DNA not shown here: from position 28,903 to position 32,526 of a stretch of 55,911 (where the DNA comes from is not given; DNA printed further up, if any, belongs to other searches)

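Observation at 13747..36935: Seven unrelated secreted proteins end in one near-invariant, Cys-bracketed, double Ca-loop (dockerin-like) 63-aa module: candidate surface-display or sorting system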

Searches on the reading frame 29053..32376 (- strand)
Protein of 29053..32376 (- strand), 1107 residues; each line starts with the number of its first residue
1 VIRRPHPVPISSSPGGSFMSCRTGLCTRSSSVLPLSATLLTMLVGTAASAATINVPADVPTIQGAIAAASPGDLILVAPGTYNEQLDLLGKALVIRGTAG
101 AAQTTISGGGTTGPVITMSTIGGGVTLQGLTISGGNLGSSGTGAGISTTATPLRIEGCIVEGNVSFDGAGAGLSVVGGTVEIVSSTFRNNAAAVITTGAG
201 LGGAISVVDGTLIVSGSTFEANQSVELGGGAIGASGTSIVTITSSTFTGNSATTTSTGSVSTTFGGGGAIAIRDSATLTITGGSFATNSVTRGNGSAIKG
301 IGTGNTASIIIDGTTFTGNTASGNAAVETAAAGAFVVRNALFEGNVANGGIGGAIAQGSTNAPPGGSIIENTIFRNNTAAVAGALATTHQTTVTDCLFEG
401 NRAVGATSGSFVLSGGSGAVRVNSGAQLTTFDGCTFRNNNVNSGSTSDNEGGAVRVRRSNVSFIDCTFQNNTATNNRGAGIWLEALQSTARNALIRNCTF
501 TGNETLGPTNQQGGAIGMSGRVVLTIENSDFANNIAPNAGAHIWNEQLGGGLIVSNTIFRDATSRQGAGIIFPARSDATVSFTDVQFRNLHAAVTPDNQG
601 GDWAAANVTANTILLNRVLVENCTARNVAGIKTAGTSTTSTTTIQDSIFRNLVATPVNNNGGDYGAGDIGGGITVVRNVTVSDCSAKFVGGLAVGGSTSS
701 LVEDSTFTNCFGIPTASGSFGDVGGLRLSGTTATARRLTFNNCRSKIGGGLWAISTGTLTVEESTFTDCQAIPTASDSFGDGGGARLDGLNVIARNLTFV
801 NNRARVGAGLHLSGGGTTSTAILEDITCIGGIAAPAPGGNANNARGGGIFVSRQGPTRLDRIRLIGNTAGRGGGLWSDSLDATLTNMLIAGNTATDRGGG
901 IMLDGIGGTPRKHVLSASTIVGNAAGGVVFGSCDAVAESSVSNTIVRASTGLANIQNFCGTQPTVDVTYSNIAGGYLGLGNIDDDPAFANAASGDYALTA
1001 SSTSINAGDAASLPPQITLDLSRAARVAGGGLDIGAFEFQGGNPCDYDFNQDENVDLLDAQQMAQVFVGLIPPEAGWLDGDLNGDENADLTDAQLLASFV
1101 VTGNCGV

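Call 4: search_protein_families(library=pfam, proteins=[window:29053-32376:-], max_evalue=0.1)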
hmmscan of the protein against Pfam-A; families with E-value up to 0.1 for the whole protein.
window:29053-32376:- (1107 aa): 2 families
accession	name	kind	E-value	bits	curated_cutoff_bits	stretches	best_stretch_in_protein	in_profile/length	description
PF13229.12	Beta_helix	-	6.3e-26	91.3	25.9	4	422-613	5-153/158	Right handed beta helix region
PF00404.24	Dockerin_1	-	0.00011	22.7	22.9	1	1047-1097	2-53/57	Dockerin type I domain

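Call 5: search_protein_families(library=ncbifam, proteins=[window:29053-32376:-], max_evalue=0.1)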
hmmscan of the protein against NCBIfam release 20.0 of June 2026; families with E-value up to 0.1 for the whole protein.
window:29053-32376:- (1107 aa): 3 families
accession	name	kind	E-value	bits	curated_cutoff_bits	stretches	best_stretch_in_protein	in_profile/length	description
TIGR04247.1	NosD_copper_fam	subfamily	1.9e-07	30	300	1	62-163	1-96/377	nitrous oxide reductase family maturation protein NosD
NF041518.1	choice_anch_Q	domain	1.5e-06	28.3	25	1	995-1040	16-58/58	choice-of-anchor Q domain-containing protein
TIGR03804.1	para_beta_helix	repeat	0.0031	17.2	19.45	1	465-504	9-43/44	parallel beta-helix repeat protein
